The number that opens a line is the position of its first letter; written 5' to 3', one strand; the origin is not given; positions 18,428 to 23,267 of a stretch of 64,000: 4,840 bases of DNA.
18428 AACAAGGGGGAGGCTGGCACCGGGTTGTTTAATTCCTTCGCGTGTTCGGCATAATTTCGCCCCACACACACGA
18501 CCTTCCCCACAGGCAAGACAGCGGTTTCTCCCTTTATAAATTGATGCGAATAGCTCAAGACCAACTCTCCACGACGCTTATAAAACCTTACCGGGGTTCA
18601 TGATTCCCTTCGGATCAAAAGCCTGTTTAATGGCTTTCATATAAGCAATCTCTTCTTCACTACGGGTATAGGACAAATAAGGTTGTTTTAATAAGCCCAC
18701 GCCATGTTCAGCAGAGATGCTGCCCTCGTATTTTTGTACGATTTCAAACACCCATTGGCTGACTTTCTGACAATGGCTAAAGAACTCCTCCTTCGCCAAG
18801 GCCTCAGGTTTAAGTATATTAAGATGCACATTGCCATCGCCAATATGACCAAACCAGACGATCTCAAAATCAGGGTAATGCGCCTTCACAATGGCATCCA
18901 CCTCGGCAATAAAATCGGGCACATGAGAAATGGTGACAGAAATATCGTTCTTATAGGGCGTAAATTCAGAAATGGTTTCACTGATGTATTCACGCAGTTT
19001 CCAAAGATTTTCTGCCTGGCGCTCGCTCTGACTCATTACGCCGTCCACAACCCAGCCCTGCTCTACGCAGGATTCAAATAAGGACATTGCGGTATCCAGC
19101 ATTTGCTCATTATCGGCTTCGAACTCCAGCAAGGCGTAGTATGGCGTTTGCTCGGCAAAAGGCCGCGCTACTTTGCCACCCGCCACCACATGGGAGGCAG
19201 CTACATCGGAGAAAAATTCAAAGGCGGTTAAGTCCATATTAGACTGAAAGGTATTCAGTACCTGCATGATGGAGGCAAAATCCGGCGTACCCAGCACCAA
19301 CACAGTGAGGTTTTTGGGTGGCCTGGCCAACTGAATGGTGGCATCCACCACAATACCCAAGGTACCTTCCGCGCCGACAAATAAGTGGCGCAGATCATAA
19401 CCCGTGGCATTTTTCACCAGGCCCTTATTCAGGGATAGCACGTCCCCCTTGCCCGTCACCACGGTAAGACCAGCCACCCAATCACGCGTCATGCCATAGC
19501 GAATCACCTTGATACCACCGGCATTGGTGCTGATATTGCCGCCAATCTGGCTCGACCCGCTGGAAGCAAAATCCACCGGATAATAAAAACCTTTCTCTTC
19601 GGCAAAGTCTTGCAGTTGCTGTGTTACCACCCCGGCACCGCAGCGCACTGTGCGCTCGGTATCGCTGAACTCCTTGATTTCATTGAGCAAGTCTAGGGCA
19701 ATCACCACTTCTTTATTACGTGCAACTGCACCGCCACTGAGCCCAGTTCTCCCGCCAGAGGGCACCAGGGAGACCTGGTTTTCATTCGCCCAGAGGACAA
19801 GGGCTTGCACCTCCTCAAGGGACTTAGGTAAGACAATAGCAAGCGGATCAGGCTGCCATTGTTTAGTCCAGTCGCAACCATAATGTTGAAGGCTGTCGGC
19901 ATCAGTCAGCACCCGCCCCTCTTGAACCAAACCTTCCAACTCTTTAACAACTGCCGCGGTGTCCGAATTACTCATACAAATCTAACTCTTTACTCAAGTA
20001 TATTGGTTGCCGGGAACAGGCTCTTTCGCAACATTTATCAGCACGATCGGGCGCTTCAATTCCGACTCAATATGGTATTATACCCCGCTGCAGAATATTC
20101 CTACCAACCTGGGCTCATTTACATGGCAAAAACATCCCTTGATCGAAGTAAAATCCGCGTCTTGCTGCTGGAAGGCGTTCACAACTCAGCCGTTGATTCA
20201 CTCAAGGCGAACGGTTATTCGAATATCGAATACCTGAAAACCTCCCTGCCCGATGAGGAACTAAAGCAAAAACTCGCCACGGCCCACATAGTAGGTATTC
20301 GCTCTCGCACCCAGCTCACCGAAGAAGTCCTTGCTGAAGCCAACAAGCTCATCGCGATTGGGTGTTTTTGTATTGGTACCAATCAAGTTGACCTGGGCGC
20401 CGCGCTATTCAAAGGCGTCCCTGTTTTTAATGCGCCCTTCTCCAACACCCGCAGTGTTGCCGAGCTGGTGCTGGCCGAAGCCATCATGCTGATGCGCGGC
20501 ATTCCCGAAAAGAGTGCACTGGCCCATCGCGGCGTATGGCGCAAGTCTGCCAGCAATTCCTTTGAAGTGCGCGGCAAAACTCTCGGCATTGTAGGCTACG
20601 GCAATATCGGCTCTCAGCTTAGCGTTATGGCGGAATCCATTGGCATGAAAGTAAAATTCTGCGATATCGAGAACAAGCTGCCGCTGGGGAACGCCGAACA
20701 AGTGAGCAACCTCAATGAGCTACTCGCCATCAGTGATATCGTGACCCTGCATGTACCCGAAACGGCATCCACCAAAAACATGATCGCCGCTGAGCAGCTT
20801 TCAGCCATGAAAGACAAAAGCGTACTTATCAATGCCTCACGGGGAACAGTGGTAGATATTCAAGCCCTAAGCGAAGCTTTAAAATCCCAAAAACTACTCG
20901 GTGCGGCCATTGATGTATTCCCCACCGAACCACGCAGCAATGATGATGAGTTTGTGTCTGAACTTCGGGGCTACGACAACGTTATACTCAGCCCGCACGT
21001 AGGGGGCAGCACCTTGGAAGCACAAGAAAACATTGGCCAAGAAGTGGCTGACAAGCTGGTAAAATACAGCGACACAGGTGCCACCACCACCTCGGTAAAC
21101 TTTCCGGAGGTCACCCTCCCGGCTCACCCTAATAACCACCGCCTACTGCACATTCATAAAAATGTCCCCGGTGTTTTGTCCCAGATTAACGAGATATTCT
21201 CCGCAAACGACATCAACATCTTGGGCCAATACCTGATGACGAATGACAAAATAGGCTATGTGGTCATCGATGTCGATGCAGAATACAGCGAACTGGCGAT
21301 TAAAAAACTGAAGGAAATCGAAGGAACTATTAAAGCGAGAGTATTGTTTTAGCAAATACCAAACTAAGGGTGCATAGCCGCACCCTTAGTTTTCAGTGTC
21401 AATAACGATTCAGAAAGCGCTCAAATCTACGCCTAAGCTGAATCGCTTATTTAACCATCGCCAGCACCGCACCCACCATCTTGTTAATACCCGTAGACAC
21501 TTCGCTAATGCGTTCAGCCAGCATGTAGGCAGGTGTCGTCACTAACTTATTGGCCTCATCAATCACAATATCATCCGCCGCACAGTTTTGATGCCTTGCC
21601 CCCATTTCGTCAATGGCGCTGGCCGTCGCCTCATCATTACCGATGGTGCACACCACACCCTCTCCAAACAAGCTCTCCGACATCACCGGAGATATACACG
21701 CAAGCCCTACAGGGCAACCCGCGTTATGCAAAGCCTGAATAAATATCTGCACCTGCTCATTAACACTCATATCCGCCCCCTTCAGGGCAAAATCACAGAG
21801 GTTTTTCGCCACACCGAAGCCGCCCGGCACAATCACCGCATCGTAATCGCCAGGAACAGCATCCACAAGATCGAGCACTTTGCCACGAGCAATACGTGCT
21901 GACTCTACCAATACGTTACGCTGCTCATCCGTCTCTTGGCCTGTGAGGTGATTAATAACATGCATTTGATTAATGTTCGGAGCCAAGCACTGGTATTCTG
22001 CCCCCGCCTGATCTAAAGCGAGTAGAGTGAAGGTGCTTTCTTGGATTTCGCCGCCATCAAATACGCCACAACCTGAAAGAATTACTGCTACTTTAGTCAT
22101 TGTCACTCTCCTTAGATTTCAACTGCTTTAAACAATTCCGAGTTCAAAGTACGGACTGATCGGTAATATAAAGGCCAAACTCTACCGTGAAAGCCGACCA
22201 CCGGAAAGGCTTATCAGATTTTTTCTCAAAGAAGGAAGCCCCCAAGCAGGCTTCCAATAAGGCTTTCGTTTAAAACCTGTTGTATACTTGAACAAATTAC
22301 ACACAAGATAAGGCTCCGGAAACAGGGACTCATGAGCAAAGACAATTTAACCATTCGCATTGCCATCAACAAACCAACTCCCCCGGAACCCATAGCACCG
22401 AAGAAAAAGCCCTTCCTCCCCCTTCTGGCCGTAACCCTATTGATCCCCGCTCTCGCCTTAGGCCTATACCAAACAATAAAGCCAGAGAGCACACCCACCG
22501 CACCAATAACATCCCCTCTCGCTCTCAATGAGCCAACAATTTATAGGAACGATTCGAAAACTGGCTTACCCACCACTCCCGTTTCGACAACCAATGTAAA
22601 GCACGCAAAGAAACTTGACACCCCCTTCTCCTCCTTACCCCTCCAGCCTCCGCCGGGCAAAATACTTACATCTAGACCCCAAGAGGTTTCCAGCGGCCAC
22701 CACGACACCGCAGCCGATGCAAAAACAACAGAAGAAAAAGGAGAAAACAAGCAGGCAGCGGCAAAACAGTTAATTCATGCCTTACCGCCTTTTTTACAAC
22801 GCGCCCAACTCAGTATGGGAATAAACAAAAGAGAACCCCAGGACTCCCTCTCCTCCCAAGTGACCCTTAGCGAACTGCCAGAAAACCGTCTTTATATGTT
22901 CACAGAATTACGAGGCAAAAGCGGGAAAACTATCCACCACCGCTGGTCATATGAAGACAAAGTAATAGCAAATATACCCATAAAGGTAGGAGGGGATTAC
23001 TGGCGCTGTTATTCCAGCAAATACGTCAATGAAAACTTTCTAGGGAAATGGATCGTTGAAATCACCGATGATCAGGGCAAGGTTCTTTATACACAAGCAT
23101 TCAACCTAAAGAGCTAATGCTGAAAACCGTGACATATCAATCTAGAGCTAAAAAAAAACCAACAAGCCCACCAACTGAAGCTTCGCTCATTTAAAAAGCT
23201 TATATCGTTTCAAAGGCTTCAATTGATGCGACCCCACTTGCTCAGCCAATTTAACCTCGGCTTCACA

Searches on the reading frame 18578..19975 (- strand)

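Call 23: search_protein_families(library=pfam, proteins=[window:18578-19975:-], max_evalue=0.0001)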
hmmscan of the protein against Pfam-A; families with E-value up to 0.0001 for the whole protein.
window:18578-19975:- (465 aa): 2 families
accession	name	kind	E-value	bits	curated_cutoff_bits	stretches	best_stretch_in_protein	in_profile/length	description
PF02913.24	FAD-oxidase_C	-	1.2e-62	212.3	21.2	1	220-464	2-248/248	FAD linked oxidases, C-terminal domain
PF01565.28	FAD_binding_4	-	2.8e-38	131.2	26.4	1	44-182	1-138/139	FAD binding domain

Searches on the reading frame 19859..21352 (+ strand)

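Call 23: search_protein_families(library=pfam, proteins=[window:19859-21352:+], max_evalue=0.0001)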
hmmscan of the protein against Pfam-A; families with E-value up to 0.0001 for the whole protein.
window:19859-21352:+ (497 aa): 5 families
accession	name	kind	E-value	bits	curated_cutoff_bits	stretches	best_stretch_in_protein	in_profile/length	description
PF02826.25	2-Hacid_dh_C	-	3.1e-48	163.9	25.1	1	207-382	3-178/178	D-isomer specific 2-hydroxyacid dehydrogenase, NAD binding domain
PF00389.36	2-Hacid_dh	-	1.3e-34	119.2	24.6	1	101-414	1-134/134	D-isomer specific 2-hydroxyacid dehydrogenase, catalytic domain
PF22629.2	ACT_AHAS_ss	-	1.1e-15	58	27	1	429-492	1-67/67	AHAS small subunit-like ACT domain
PF00670.27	AdoHcyase_NAD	-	9.7e-06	26.2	27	1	237-342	21-126/162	S-adenosyl-L-homocysteine hydrolase, NAD binding domain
PF03446.21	NAD_binding_2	-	8e-05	23.1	21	0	242-346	2-112/161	NAD binding domain of 6-phosphogluconate dehydrogenase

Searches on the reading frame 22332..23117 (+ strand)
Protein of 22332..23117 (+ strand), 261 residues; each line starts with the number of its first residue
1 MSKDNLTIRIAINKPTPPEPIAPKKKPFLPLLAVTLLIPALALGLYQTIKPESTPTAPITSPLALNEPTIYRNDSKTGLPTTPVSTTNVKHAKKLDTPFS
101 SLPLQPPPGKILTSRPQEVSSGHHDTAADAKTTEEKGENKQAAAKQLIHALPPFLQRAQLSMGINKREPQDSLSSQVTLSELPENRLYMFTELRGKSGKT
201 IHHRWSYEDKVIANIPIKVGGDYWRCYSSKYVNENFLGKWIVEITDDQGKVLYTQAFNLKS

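Call 23: search_protein_families(library=pfam, proteins=[window:22332-23117:+], max_evalue=0.0001)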
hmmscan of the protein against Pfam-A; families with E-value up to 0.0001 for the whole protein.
window:22332-23117:+ (261 aa): 1 family
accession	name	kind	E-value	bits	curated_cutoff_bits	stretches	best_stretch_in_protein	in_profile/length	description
PF11141.13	DUF2914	-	1.6e-16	60.2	23.6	1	199-258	2-61/62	Protein of unknown function (DUF2914)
